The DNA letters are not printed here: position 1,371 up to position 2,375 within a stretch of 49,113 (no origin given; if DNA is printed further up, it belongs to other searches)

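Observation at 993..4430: Four enzymatic/scaffold modules fused in one ORF at the tail of the flgK-flgL-fliW string: TPR + GT41-like GT + kinase-like + SAM-methyltransferase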

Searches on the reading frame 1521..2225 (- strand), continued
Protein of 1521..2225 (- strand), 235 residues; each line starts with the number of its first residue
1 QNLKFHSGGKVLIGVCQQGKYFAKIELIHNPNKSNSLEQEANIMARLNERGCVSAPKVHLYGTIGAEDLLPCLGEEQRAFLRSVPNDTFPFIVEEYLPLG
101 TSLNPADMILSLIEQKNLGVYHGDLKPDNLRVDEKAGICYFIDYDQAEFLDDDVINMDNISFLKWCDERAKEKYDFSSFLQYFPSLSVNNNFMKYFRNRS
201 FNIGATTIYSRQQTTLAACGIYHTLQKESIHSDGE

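Call 65: search_protein_families(library=pfam, proteins=[P0218, P0235, P0247, P0252, P0327, P0230, P0257, P0249], max_evalue=0.000001)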
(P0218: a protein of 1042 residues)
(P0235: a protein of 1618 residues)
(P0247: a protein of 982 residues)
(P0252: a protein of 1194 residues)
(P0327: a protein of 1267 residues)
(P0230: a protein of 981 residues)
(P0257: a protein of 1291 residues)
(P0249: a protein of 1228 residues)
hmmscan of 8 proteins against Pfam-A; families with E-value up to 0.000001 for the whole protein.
P0218 (1042 aa): 20 families
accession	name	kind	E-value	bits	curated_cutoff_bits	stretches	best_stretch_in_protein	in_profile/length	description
PF13844.12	Glyco_transf_41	-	1.8e-58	198.6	25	2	234-387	74-228/543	Glycosyl transferase family 41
PF00515.34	TPR_1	-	9.1e-47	155.5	27.8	3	157-187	3-33/34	Tetratricopeptide repeat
PF07719.23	TPR_2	-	1.2e-39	131.5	27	1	157-187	3-33/34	Tetratricopeptide repeat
PF13181.12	TPR_8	-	2.2e-36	121.3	25.7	0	121-152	1-32/34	Tetratricopeptide repeat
PF13414.12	TPR_11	-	3.9e-34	116.5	26.8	3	162-195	1-34/42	TPR repeat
PF13431.12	TPR_17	-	4.7e-29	98.6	24.4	0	109-142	1-34/34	Tetratricopeptide repeat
PF13176.12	TPR_7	-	8.6e-28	94.5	27.9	0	157-187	1-33/36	Tetratricopeptide repeat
PF13424.12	TPR_12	-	5.4e-26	91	30.1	2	122-185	4-75/77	Tetratricopeptide repeat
PF13432.12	TPR_16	-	4.9e-22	78.4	32.7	0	93-153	3-63/65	Tetratricopeptide repeat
PF13428.12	TPR_14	-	5e-21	73.5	23.5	0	20-61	2-43/44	Tetratricopeptide repeat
PF14559.12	TPR_19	-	6.7e-21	74.8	25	0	134-188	4-58/68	Tetratricopeptide repeat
PF13374.12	TPR_10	-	3e-15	56.1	27.5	0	157-184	4-31/42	Tetratricopeptide repeat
PF13649.12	Methyltransf_25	-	1.6e-10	42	27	1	888-974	1-92/97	Methyltransferase domain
PF13174.12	TPR_6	-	2.4e-10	40.8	26.3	0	161-187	6-32/33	Tetratricopeptide repeat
PF08241.18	Methyltransf_11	-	3.4e-10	40.9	21.2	1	889-976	1-88/95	Methyltransferase domain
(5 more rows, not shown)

P0235 (1618 aa): 6 families
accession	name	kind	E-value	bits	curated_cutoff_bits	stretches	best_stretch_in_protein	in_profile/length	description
PF00884.28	Sulfatase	-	2e-34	119.7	25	2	1312-1503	113-300/301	Sulfatase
PF08242.18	Methyltransf_12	-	3.8e-12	47.2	30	1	888-969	1-85/98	Methyltransferase domain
PF13489.12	Methyltransf_23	-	2.6e-11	44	27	1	881-976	20-108/164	Methyltransferase domain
PF13649.12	Methyltransf_25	-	8.6e-11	42.8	27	1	887-968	1-83/97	Methyltransferase domain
PF08241.18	Methyltransf_11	-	1e-10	42.6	21.2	1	888-970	1-81/95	Methyltransferase domain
PF01663.27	Phosphodiest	-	1.4e-09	38.5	23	0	1396-1451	168-224/342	Type I phosphodiesterase / nucleotide pyrophosphatase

P0247 (982 aa): 9 families
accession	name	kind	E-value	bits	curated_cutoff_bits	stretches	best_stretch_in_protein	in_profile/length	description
PF13844.12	Glyco_transf_41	-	4e-50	171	25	2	208-357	77-228/543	Glycosyl transferase family 41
PF13489.12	Methyltransf_23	-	2.4e-09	37.6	27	1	822-923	21-120/164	Methyltransferase domain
PF08241.18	Methyltransf_11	-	4e-09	37.4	21.2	1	828-913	1-86/95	Methyltransferase domain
PF13428.12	TPR_14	-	3e-08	34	23.5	0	130-166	5-41/44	Tetratricopeptide repeat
PF13649.12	Methyltransf_25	-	4.5e-08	34.1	27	1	827-912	1-91/97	Methyltransferase domain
PF07719.23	TPR_2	-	4.5e-08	33.1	27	0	94-124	3-33/34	Tetratricopeptide repeat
PF08242.18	Methyltransf_12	-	6.6e-08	33.6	30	1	828-912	1-90/98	Methyltransferase domain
PF01636.29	APH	-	9.2e-08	32.6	23.2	0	680-729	159-210/239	Phosphotransferase enzyme family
PF14559.12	TPR_19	-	4.2e-07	30.6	25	0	111-161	10-60/68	Tetratricopeptide repeat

P0252 (1194 aa): 14 families
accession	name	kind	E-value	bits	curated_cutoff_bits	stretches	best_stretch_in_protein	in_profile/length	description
PF14559.12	TPR_19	-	2.6e-17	63.3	25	1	435-493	7-65/68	Tetratricopeptide repeat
PF07719.23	TPR_2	-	1.8e-14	53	27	0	389-419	4-34/34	Tetratricopeptide repeat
PF13414.12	TPR_11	-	3.9e-14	52.5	26.8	0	393-432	1-40/42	TPR repeat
PF00515.34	TPR_1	-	2.2e-13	49.9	27.8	0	429-452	11-34/34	Tetratricopeptide repeat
PF13432.12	TPR_16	-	1.1e-12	48.5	32.7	0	391-432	2-43/65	Tetratricopeptide repeat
PF13428.12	TPR_14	-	8.9e-11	41.8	23.5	0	455-493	3-41/44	Tetratricopeptide repeat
PF13181.12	TPR_8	-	1.3e-10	41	25.7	0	456-477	4-25/34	Tetratricopeptide repeat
PF08242.18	Methyltransf_12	-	1.7e-09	38.7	30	1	1040-1127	1-93/98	Methyltransferase domain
PF13489.12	Methyltransf_23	-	8.8e-09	35.7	27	1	1033-1133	20-118/164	Methyltransferase domain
PF13431.12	TPR_17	-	3.5e-08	33.5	24.4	0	442-473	2-33/34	Tetratricopeptide repeat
PF08241.18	Methyltransf_11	-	8.2e-08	33.2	21.2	1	1040-1127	1-88/95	Methyltransferase domain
PF13649.12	Methyltransf_25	-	9.1e-08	33.1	27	1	1039-1127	1-94/97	Methyltransferase domain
PF01636.29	APH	-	1.2e-07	32.2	23.2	0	828-892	21-85/239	Phosphotransferase enzyme family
PF13424.12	TPR_12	-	6.8e-07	29.8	30.1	0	401-449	25-75/77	Tetratricopeptide repeat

P0327 (1267 aa): 3 families
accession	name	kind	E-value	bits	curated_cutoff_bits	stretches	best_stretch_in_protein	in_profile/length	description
PF13844.12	Glyco_transf_41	-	1.5e-31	109.8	25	2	410-589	368-539/543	Glycosyl transferase family 41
PF13692.12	Glyco_trans_1_4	-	1.7e-12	48.2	27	1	1049-1170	2-115/142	Glycosyl transferases group 1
PF00534.26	Glycos_transf_1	-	3.4e-12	46.7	26.4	1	1037-1172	4-133/172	Glycosyl transferases group 1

P0230 (981 aa): 14 families
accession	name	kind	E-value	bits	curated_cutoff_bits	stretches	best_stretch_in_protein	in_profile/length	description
PF13844.12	Glyco_transf_41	-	2.5e-42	145.3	25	2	615-765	78-229/543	Glycosyl transferase family 41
PF07719.23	TPR_2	-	7.8e-16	57.3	27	0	532-564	1-33/34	Tetratricopeptide repeat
PF00515.34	TPR_1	-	1.4e-15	56.8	27.8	1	532-564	1-33/34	Tetratricopeptide repeat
PF13414.12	TPR_11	-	6.5e-14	51.8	26.8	1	509-546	5-42/42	TPR repeat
PF13181.12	TPR_8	-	6.2e-13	48.2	25.7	0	534-564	3-33/34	Tetratricopeptide repeat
PF08241.18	Methyltransf_11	-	6.7e-13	49.5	21.2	1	264-346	1-83/95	Methyltransferase domain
PF13489.12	Methyltransf_23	-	8.6e-13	48.8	27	1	245-351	7-109/164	Methyltransferase domain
PF08242.18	Methyltransf_12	-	1e-12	49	30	1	264-350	1-92/98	Methyltransferase domain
PF13649.12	Methyltransf_25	-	1.4e-11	45.4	27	1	263-340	1-81/97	Methyltransferase domain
PF13424.12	TPR_12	-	5.8e-10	39.7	30.1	0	531-561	2-32/77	Tetratricopeptide repeat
PF13432.12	TPR_16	-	7.7e-09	36.3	32.7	0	436-495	3-62/65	Tetratricopeptide repeat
PF13431.12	TPR_17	-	1.5e-08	34.7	24.4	0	521-552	2-33/34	Tetratricopeptide repeat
PF13847.12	Methyltransf_31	-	5.2e-08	33.1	27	1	258-341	2-92/145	Methyltransferase domain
PF13428.12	TPR_14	-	4.1e-07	30.5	23.5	0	466-507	3-44/44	Tetratricopeptide repeat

P0257 (1291 aa): 26 families (the best 25 are shown)
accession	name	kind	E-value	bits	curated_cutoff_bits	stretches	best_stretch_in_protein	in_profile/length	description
PF00535.33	Glycos_transf_2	-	4e-41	141.2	23.3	2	593-706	1-113/168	Glycosyl transferase family 2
PF08242.18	Methyltransf_12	-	1.1e-25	90.6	30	2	1192-1282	1-98/98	Methyltransferase domain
PF08241.18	Methyltransf_11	-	4.5e-24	85.3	21.2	2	1192-1284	1-95/95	Methyltransferase domain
PF13489.12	Methyltransf_23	-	2e-23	83.3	27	2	1178-1290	11-122/164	Methyltransferase domain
PF00515.34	TPR_1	-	2.3e-23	81.4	27.8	1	454-487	1-34/34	Tetratricopeptide repeat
PF13847.12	Methyltransf_31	-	1.5e-22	80.3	27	1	1187-1288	3-113/145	Methyltransferase domain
PF07719.23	TPR_2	-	2.6e-22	77.5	27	1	455-487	2-34/34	Tetratricopeptide repeat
PF13414.12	TPR_11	-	2.2e-21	75.7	26.8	1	431-468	5-42/42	TPR repeat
PF13649.12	Methyltransf_25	-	3e-21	76.4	27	2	1191-1280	1-97/97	Methyltransferase domain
PF14559.12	TPR_19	-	6.2e-18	65.3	25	1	431-487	2-58/68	Tetratricopeptide repeat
PF07021.18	MetW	-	2.5e-17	63.6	21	1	1180-1291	7-114/193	Methionine biosynthesis protein MetW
PF13181.12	TPR_8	-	2.2e-16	59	25.7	0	456-487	3-34/34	Tetratricopeptide repeat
PF13424.12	TPR_12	-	7.5e-15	55.3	30.1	1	422-484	5-75/77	Tetratricopeptide repeat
PF13428.12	TPR_14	-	1.5e-14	53.5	23.5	0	460-496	7-43/44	Tetratricopeptide repeat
PF13176.12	TPR_7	-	8.1e-13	47.8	27.9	0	525-559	1-35/36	Tetratricopeptide repeat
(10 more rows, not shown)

P0249 (1228 aa): 6 families
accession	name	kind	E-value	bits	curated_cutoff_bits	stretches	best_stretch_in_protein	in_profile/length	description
PF00535.33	Glycos_transf_2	-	3.7e-56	190.1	23.3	2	906-1066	1-165/168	Glycosyl transferase family 2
PF10111.15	Glyco_tranf_2_2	-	1e-27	97.8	27.3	1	906-1090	1-202/276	Glycosyltransferase like family 2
PF13641.12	Glyco_tranf_2_3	-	2.8e-25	90.1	27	1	905-1102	3-209/230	Glycosyltransferase like family 2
PF13632.12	Glyco_trans_2_3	-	7.7e-17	62.2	27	1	984-1100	2-119/198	Glycosyl transferase family group 2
PF08242.18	Methyltransf_12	-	6.8e-09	36.8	30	1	470-554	1-90/98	Methyltransferase domain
PF13649.12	Methyltransf_25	-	2.5e-08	35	27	1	469-552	1-89/97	Methyltransferase domain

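Call 67: list_cluster_members(proteins=[P0218, P0247, P0230, P0252, P0257, P0249, P0235, P0236, P0327, P0233])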
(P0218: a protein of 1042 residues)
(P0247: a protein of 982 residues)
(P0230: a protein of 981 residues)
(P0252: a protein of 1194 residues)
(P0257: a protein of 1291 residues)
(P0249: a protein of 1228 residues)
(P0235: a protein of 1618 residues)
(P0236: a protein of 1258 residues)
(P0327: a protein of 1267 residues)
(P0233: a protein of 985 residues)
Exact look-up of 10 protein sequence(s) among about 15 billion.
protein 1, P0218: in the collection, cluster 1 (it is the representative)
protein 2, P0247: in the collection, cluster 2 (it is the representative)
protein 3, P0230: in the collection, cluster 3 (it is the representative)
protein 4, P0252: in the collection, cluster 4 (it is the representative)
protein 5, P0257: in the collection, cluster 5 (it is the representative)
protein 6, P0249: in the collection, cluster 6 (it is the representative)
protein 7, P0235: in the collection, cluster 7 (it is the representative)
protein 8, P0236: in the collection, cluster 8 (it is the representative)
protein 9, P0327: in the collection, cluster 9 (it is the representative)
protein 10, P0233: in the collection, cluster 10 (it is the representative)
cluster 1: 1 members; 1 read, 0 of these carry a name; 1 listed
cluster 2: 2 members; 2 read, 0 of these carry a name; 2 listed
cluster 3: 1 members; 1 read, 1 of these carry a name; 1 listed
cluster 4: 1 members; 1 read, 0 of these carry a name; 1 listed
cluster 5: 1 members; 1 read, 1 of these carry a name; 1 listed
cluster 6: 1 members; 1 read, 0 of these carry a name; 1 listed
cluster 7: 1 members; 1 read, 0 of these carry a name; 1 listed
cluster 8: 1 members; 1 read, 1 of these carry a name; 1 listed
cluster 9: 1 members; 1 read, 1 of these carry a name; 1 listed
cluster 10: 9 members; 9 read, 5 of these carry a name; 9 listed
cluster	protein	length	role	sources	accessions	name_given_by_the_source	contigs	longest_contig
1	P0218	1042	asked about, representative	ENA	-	-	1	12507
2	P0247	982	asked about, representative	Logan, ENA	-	-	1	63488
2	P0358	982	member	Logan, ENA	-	-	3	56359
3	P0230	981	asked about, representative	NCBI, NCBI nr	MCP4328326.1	MAG: tetratricopeptide repeat protein [Alphaproteobacteria bacterium] | tetratricopeptide repeat protein [Alphaproteobacteria bacterium]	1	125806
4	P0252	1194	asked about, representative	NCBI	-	-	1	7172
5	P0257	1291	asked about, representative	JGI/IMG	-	2-polyprenyl-3-methyl-5-hydroxy-6-metoxy-1,4-benzoquinol methylase/GT2 family ...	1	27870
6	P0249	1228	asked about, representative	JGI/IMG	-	-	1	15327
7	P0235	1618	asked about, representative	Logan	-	-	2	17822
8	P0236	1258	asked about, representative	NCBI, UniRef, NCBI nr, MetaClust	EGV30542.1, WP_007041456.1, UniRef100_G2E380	Methyltransferase type 11 [Thiorhodococcus drewsii AZ1] | Methyltransferase type 11 n=1 Tax=Thiorhodococcus drewsii AZ1 TaxID=765913 ... | methyltransferase domain-containing protein [Thiorhodococcus drewsii]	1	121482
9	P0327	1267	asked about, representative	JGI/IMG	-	protein O-GlcNAc transferase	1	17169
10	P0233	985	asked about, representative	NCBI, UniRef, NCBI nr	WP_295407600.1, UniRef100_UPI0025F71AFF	methyltransferase domain-containing protein [uncultured Thiocystis sp.] | methyltransferase domain-containing protein n=1 Tax=uncultured Thiocystis sp. ...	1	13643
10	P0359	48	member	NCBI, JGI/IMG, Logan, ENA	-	hypothetical protein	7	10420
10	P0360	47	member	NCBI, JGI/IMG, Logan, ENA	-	hypothetical protein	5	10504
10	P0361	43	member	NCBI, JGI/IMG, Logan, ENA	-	hypothetical protein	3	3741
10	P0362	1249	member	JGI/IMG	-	2-polyprenyl-3-methyl-5-hydroxy-6-metoxy-1,4-benzoquinol methylase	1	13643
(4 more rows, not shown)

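Call 68: find_encoding_contigs(protein=P0218, flank=8000, max_places=2)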
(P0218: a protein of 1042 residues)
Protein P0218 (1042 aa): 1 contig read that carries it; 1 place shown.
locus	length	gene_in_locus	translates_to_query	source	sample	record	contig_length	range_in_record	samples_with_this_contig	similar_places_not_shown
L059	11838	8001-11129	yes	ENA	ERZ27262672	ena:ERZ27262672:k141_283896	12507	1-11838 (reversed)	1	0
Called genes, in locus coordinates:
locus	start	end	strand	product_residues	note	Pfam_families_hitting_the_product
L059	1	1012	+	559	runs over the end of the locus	?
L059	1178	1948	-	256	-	-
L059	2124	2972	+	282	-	PF03102:NeuB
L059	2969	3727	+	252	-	PF02348:CTP_transf_3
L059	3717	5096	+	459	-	PF00202:Aminotran_3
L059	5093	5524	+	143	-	PF00903:Glyoxalase, PF13468:Glyoxalase_3 (faint), PF22677:Ble-like_N (weak), PF13669:Glyoxalase_4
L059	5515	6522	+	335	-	PF13489:Methyltransf_23, PF08241:Methyltransf_11, PF08242:Methyltransf_12 (weak), PF13649:Methyltransf_25 (weak)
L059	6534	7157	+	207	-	PF03567:Sulfotransfer_2, PF00685:Sulfotransfer_1 (faint)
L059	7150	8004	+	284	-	PF04055:Radical_SAM (weak), PF13186:SPASM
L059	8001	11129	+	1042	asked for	PF13414:TPR_11, PF13424:TPR_12, PF00515:TPR_1, PF00515:TPR_1, PF13424:TPR_12, PF00515:TPR_1, PF07719:TPR_2, PF13414:TPR_11, +26 more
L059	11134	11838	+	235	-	?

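Call 69: find_encoding_contigs(protein=P0230, flank=8000, max_places=2)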
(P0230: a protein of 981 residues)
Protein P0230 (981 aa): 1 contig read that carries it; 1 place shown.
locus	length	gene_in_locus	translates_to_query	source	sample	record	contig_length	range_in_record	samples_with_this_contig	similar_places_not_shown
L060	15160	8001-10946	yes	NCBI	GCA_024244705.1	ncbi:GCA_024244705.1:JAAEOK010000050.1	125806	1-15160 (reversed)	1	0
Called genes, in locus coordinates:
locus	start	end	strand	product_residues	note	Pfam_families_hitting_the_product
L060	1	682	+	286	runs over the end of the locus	PF10282:Lactonase (faint), PF01436:NHL (faint), PF08450:SGL (faint)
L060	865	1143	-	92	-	PF11746:DUF3303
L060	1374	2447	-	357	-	PF00027:cNMP_binding, PF00211:Guanylate_cyc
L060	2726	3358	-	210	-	PF14681:UPRTase, PF00156:Pribosyltran (weak)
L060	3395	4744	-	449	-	PF07958:DUF1688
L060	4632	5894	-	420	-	PF12471:GTP_CH_N, PF00925:GTP_cyclohydro2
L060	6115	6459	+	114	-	PF08883:DOPA_dioxygen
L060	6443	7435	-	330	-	PF13439:Glyco_transf_4, PF13579:Glyco_trans_4_4, PF20706:GT4-conflict (weak), PF00534:Glycos_transf_1, PF13692:Glyco_trans_1_4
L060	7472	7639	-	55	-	-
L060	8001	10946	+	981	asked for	PF13489:Methyltransf_23, PF07021:MetW (weak), PF08241:Methyltransf_11, PF08242:Methyltransf_12, PF13649:Methyltransf_25, PF13847:Methyltransf_31, PF13414:TPR_11 (weak), PF13844:Glyco_transf_41, +12 more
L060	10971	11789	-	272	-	PF01209:Ubie_methyltran, PF13489:Methyltransf_23, PF13649:Methyltransf_25, PF13847:Methyltransf_31, PF08241:Methyltransf_11, PF08242:Methyltransf_12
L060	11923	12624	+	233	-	PF01638:HxlR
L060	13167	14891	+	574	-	PF07969:Amidohydro_3, PF01979:Amidohydro_1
